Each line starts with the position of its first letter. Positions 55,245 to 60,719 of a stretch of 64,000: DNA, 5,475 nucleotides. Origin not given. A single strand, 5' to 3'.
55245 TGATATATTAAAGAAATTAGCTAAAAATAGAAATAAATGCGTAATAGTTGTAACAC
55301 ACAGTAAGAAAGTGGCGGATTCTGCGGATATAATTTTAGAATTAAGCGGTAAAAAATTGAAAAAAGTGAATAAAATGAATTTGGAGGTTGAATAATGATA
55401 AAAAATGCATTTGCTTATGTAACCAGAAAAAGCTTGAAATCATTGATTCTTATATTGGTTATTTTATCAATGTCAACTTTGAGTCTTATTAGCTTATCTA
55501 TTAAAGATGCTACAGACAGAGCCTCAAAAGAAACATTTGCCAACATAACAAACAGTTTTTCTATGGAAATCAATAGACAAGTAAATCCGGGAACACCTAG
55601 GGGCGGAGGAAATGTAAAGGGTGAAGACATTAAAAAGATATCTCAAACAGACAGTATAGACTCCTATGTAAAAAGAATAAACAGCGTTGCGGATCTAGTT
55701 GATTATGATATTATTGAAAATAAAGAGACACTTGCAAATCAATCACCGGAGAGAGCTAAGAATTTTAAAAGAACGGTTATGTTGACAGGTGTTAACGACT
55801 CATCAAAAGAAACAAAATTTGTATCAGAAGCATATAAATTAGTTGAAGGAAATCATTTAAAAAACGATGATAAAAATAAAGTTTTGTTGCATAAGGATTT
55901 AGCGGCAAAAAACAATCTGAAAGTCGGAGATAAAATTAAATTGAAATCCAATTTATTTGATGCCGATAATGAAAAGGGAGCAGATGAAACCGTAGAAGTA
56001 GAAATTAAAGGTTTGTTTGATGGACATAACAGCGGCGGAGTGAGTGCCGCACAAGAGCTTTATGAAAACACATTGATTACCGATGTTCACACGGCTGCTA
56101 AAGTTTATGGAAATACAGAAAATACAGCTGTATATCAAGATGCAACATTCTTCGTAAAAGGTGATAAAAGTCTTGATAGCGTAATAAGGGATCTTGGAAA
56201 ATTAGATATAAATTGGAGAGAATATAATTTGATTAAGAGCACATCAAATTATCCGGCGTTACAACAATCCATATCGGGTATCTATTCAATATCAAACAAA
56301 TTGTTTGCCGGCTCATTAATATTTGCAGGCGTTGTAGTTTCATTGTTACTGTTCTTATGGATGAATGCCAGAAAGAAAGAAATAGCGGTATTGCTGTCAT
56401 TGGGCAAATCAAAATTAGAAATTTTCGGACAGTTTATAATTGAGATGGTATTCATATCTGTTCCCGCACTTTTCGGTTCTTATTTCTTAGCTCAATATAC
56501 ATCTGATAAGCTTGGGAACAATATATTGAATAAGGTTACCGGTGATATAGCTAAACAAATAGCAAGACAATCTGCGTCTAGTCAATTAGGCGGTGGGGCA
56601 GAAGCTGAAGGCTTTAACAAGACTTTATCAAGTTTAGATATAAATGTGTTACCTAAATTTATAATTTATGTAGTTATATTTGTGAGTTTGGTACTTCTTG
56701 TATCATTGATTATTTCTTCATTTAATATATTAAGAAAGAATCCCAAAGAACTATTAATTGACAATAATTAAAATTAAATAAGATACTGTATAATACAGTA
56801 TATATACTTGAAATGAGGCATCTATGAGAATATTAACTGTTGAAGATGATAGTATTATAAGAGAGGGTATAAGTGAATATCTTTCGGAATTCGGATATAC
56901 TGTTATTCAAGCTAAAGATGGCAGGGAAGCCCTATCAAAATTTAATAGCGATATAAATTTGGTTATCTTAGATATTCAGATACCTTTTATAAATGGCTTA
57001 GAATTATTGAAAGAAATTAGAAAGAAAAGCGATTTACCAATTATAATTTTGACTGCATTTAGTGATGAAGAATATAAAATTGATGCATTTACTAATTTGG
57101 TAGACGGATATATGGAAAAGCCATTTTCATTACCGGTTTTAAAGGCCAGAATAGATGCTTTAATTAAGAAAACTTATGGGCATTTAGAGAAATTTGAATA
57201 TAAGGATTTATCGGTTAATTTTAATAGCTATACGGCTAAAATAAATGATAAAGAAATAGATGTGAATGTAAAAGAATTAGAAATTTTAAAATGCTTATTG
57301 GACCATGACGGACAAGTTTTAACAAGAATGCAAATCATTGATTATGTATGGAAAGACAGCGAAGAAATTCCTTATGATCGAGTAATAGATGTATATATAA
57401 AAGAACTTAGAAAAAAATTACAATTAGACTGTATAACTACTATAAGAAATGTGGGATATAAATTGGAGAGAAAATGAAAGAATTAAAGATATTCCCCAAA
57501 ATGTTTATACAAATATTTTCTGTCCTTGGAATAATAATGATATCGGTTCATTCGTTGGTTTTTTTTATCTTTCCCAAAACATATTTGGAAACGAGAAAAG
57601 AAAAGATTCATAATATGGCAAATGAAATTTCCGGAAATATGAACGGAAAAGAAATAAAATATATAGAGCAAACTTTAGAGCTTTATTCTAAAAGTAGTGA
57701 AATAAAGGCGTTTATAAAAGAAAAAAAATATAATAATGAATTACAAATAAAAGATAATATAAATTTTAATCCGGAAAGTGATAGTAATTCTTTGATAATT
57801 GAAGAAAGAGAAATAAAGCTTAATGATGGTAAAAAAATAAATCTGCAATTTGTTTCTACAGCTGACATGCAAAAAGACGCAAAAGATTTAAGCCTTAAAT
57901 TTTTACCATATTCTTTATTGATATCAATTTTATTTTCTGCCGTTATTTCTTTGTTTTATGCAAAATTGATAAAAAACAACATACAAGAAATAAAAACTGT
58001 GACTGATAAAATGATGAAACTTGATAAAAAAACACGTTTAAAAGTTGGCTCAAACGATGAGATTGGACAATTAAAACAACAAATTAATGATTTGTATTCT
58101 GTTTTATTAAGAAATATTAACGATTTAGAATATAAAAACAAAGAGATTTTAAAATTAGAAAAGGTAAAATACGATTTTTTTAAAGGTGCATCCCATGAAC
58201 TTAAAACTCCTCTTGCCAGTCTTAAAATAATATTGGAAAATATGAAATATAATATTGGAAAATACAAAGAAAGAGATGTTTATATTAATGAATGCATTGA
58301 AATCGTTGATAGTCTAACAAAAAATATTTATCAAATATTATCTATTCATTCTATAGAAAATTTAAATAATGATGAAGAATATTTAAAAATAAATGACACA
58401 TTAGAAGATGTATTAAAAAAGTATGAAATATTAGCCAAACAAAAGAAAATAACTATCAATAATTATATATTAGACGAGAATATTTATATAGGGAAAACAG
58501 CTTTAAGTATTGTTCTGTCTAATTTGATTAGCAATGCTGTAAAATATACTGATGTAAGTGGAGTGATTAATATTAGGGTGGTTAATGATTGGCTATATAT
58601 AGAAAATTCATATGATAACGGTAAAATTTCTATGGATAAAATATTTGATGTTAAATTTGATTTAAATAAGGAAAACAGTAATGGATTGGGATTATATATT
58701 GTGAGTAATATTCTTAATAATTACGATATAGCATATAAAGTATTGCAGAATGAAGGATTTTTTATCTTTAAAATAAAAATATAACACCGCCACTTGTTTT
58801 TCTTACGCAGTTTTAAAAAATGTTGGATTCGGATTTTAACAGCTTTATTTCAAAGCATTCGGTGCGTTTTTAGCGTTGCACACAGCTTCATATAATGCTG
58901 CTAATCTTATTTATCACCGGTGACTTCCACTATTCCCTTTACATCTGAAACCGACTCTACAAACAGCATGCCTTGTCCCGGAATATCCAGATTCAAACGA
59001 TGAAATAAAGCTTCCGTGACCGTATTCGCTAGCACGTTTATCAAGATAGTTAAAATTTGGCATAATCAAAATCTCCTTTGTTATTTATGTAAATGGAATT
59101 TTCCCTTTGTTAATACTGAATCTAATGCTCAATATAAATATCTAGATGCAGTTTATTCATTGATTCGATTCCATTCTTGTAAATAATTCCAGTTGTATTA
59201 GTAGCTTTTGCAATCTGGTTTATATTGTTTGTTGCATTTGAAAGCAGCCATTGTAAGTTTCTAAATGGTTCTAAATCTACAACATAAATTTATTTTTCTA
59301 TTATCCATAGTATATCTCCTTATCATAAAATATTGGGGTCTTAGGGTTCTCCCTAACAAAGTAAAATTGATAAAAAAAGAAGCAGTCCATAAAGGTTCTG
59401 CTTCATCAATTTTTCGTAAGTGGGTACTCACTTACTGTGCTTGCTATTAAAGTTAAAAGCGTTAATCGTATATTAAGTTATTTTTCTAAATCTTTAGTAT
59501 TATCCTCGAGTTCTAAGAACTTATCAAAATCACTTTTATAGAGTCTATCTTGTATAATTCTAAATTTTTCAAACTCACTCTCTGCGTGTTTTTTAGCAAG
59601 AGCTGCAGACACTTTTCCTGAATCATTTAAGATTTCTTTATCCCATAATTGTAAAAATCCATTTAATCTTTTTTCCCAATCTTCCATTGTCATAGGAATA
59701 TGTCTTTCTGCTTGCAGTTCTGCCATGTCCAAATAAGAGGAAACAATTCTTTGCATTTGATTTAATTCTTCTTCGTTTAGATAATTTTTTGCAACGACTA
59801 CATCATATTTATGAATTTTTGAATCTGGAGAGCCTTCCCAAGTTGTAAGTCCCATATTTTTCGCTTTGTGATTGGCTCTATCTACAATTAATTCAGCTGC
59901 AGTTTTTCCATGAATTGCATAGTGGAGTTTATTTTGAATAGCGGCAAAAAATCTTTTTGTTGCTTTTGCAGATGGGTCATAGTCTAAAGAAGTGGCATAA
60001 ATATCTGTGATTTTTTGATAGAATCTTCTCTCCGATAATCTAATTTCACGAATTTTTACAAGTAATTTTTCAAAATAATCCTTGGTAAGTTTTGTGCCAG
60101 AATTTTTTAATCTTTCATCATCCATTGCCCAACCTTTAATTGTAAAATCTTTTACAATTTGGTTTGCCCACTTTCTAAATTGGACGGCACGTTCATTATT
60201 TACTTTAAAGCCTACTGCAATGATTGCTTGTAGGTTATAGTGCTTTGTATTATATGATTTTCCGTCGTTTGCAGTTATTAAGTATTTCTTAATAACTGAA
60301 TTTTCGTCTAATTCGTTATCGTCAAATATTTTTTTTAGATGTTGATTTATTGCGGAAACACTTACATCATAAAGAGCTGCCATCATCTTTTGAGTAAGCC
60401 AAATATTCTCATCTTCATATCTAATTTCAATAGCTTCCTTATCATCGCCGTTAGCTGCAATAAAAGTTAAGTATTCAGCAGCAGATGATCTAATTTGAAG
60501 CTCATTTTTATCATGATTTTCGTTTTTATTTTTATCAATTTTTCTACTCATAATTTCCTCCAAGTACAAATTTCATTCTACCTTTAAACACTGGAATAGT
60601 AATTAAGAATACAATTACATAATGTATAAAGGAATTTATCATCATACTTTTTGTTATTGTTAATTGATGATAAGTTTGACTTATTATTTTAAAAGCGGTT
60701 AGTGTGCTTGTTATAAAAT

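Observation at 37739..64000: Two hsdM copies broken at the identical codon, a reiterated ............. core, and 101-bp direct repeats: a recombination hotspot bounding a ~26-kb island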

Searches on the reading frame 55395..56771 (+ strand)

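Call 10: search_protein_families(library=pfam, proteins=[window:55395-56771:+], max_evalue=0.01)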
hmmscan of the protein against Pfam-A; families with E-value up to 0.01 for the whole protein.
window:55395-56771:+ (458 aa): 1 family
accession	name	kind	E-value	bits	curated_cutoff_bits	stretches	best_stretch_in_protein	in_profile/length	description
PF02687.27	FtsX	-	2.8e-12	47.2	25.5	1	304-450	4-120/120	FtsX-like permease C-terminal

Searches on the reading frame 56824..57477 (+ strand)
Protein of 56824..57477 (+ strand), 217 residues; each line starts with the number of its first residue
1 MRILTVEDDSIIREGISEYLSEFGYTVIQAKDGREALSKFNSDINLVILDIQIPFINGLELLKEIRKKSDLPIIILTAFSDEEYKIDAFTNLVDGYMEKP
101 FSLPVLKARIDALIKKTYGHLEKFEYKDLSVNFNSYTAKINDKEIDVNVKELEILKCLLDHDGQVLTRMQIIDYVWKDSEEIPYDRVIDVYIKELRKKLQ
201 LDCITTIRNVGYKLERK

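Call 10: search_protein_families(library=pfam, proteins=[window:56824-57477:+], max_evalue=0.01)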
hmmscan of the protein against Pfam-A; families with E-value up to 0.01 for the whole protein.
window:56824-57477:+ (217 aa): 3 families
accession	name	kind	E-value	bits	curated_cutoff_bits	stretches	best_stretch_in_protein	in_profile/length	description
PF00072.30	Response_reg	-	4.1e-25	88.5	30.2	1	3-110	1-110/111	Response regulator receiver domain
PF00486.34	Trans_reg_C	-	4.7e-20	71.9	26.2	1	143-214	2-77/77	Transcriptional regulatory protein, C terminal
PF03709.21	OKR_DC_1_N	-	0.0011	19.7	29.3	1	16-96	9-89/111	Orn/Lys/Arg decarboxylase, N-terminal domain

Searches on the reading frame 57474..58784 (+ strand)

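Call 10: search_protein_families(library=pfam, proteins=[window:57474-58784:+], max_evalue=0.01)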
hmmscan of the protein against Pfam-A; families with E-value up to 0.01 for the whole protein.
window:57474-58784:+ (436 aa): 4 families
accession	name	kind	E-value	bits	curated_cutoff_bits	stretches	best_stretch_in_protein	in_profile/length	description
PF02518.31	HATPase_c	-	8.7e-08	33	26.4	1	343-417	5-87/111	Histidine kinase-, DNA gyrase B-, and HSP90-like ATPase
PF00512.31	HisKA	-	2.5e-07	31.1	26.9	1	233-296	3-65/66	His Kinase A (phospho-acceptor) domain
PF14501.12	HATPase_c_5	-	4.5e-06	27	22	1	342-436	4-101/102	GHKL domain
PF00672.30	HAMP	-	8.3e-05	23.3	25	1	162-207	2-47/53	HAMP domain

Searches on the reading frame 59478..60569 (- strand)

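Call 11: search_protein_families(library=pfam, proteins=[window:59478-60569:-], max_evalue=0.01)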
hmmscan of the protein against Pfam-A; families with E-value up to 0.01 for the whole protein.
window:59478-60569:- (363 aa): 1 family
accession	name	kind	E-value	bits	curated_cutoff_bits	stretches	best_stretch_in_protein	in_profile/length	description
PF13310.11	Virulence_RhuM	-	3.9e-110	367.5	33.7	1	91-342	1-249/252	Virulence protein RhuM family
